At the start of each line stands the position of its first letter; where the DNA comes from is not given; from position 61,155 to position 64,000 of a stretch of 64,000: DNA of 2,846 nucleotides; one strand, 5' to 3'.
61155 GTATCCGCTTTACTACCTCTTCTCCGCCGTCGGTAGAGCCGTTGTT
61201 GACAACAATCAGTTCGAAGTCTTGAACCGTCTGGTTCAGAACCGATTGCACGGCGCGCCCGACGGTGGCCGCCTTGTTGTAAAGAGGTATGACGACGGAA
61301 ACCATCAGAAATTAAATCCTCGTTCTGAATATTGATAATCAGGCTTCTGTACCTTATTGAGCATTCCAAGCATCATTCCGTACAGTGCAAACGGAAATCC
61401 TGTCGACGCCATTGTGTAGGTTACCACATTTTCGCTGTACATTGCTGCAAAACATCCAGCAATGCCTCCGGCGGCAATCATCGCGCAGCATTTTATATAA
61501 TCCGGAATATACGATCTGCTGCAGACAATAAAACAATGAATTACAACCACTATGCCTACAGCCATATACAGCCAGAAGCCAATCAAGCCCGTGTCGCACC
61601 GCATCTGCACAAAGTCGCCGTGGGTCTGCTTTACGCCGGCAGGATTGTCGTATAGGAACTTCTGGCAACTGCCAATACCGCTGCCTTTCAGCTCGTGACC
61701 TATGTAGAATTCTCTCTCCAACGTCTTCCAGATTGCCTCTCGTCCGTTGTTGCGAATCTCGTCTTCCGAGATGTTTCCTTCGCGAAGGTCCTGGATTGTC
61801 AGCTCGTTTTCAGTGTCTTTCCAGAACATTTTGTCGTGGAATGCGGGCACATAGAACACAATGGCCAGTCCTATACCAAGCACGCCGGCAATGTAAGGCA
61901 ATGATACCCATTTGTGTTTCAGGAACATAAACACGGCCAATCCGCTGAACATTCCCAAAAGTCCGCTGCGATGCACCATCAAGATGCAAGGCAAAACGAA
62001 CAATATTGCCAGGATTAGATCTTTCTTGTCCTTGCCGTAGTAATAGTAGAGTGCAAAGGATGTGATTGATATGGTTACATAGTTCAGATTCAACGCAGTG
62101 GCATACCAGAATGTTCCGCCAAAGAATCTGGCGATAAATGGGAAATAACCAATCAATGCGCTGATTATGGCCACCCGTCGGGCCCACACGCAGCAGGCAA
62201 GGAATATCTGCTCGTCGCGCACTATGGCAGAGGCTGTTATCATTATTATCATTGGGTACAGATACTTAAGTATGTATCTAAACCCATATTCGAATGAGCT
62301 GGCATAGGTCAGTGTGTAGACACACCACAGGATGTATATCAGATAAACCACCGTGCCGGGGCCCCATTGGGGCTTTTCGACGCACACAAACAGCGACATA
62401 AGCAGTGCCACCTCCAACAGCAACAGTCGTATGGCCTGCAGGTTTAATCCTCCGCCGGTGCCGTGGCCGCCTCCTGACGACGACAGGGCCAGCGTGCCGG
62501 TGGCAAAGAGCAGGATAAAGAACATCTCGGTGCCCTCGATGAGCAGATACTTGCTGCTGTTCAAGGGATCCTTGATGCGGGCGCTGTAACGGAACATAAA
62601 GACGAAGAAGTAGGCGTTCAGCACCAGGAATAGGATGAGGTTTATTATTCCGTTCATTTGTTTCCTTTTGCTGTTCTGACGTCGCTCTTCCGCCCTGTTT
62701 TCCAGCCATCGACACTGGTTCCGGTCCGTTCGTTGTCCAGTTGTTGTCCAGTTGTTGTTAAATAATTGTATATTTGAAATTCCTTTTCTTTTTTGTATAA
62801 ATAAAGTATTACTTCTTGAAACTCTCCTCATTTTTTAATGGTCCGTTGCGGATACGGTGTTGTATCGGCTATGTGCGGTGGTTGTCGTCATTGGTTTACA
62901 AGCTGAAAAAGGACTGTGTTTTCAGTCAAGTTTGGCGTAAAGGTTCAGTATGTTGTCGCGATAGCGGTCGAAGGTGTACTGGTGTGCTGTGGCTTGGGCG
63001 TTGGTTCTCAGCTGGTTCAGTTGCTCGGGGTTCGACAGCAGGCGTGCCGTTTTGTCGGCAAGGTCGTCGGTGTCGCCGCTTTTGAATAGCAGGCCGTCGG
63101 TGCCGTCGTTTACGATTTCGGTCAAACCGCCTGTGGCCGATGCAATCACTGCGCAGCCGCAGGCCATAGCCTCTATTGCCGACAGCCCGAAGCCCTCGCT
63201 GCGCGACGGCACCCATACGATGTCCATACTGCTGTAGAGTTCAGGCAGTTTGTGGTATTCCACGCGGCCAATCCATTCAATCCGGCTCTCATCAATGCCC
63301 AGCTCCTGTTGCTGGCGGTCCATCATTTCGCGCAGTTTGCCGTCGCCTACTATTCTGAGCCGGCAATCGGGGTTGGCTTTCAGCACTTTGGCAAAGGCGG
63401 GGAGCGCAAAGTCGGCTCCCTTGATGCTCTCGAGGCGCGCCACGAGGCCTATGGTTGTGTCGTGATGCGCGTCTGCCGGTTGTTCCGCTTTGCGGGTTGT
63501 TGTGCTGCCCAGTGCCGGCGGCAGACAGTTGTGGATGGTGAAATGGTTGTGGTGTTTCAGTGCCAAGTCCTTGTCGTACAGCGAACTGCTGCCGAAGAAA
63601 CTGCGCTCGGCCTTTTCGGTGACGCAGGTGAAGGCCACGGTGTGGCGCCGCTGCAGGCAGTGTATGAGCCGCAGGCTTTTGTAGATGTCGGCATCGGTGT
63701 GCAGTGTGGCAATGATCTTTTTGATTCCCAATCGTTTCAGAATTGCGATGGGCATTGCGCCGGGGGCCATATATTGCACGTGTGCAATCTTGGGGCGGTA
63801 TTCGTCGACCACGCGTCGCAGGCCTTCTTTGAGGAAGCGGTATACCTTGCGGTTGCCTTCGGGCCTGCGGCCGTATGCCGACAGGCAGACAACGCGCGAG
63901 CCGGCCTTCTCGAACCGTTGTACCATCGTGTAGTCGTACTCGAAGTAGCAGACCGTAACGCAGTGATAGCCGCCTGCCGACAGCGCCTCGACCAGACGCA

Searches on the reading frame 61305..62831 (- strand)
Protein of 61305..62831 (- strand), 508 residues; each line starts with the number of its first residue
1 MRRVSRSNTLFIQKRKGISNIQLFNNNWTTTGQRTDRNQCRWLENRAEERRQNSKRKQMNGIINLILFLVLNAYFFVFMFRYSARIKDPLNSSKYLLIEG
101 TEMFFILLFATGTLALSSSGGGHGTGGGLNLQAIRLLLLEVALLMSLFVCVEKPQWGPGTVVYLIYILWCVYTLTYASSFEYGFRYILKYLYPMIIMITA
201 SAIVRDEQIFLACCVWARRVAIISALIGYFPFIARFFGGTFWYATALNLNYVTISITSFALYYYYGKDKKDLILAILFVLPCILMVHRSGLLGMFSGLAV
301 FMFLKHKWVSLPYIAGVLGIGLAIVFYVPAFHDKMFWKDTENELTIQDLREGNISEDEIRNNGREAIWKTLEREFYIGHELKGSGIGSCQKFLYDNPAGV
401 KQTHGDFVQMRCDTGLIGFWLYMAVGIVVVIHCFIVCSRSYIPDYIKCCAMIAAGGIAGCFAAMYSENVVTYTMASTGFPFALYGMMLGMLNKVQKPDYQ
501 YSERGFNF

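Call 9: search_protein_families(library=pfam, proteins=[window:61305-62831:-])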
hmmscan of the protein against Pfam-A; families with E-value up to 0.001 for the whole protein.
window:61305-62831:- (508 aa): 1 family
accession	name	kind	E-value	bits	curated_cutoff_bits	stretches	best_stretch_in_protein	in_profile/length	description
PF04932.20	Wzy_C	-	2.5e-09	37.5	31.7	1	274-422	2-148/149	O-Antigen ligase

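Call 21: find_encoding_contigs(protein=window:61305-62657:-, flank=3000, max_places=8)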
Protein window:61305-62657:- (450 aa): 3 contigs read that carry it; 3 places shown.
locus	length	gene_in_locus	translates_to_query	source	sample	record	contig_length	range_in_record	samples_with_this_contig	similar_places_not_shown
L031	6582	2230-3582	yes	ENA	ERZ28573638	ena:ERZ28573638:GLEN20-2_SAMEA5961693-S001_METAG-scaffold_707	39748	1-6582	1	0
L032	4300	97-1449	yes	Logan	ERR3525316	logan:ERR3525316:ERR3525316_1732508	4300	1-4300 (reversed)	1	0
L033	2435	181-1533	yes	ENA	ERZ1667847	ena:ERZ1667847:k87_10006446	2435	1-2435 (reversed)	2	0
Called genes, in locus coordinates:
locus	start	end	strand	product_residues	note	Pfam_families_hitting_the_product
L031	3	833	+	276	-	?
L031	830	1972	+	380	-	PF13439:Glyco_transf_4, PF13579:Glyco_trans_4_4, PF20706:GT4-conflict, PF00534:Glycos_transf_1, PF13692:Glyco_trans_1_4, PF13524:Glyco_trans_1_2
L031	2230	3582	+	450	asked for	PF04932:Wzy_C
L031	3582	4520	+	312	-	PF00535:Glycos_transf_2, PF10111:Glyco_tranf_2_2, PF13641:Glyco_tranf_2_3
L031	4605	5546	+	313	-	-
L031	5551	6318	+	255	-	PF02698:DUF218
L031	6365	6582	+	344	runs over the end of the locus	PF01757:Acyl_transf_3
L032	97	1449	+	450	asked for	PF04932:Wzy_C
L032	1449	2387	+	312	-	PF00535:Glycos_transf_2, PF10111:Glyco_tranf_2_2, PF13641:Glyco_tranf_2_3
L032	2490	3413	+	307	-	-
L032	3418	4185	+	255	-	PF02698:DUF218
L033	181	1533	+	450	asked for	PF04932:Wzy_C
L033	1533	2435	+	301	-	?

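Call 58: find_related_loci(query=window:61308-62657:-, collection=metagenome_contigs, flank=3000)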
Query window:61308-62657:- (450 aa) in metagenome_contigs; peptide patterns used: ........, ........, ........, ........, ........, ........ (x = any residue, [..] = any of these).
129 stretches matched a pattern; 20 encode a relative of the query (tblastn E <= 1e-3); 20 distinct loci.
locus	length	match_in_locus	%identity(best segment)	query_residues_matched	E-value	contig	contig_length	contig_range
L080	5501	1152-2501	92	1-450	0e+0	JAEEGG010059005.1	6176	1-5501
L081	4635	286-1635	90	1-450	0e+0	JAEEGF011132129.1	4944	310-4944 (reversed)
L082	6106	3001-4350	87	1-450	0e+0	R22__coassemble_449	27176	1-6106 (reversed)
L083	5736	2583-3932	85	1-450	0e+0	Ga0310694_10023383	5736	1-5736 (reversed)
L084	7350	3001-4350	85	1-450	0e+0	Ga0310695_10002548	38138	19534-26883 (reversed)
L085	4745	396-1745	85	1-450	0e+0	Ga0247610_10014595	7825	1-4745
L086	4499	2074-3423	85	1-450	0e+0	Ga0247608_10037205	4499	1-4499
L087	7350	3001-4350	82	1-450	0e+0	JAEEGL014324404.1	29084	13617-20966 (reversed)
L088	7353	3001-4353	82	1-450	0e+0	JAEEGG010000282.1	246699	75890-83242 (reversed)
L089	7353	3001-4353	82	1-450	0e+0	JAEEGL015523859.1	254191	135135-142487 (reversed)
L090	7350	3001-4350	83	1-450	0e+0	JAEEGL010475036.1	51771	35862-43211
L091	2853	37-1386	82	1-450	0e+0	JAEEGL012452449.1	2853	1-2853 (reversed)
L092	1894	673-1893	85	1-407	0e+0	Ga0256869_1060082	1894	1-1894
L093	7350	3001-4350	92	1-450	0e+0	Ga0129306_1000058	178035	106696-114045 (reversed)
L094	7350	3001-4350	85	1-450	0e+0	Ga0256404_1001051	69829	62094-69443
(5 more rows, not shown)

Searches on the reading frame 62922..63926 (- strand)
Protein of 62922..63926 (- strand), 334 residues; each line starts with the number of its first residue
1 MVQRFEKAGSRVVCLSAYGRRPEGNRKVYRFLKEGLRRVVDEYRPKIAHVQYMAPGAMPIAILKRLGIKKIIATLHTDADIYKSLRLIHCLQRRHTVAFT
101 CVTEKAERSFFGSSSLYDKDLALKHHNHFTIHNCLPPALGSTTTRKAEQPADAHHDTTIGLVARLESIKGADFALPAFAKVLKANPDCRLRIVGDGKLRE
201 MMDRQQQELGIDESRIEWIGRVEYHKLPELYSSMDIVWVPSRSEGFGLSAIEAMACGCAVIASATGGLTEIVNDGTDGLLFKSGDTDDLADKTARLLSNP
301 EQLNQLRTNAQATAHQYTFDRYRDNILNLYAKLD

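Call 9: search_protein_families(library=pfam, proteins=[window:62922-63926:-])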
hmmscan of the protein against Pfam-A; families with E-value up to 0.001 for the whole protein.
window:62922-63926:- (334 aa): 6 families
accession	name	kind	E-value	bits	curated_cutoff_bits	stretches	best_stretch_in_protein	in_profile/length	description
PF00534.26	Glycos_transf_1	-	2.6e-42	144.7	26.4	1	151-311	10-170/172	Glycosyl transferases group 1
PF13692.12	Glyco_trans_1_4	-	1.2e-37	129.8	27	1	158-299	3-142/142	Glycosyl transferases group 1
PF13524.12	Glyco_trans_1_2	-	3.5e-16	59.9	25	1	179-321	6-137/144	Glycosyl transferase-like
PF20706.3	GT4-conflict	-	1.4e-12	47.8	26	1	137-278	179-326/385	Family 4 Glycosyltransferase in conflict systems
PF13439.12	Glyco_transf_4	-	1.5e-05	25.5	28.5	1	21-107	49-145/170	Glycosyltransferase Family 4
PF13579.12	Glyco_trans_4_4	-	4.1e-05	24.4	29.7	1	4-79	34-105/158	Glycosyl transferase 4-like domain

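Call 56: find_encoding_contigs(protein=window:62922-63926:-, flank=2500, max_places=10)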
Protein window:62922-63926:- (334 aa): no gene with exactly this product is on record in the collection.
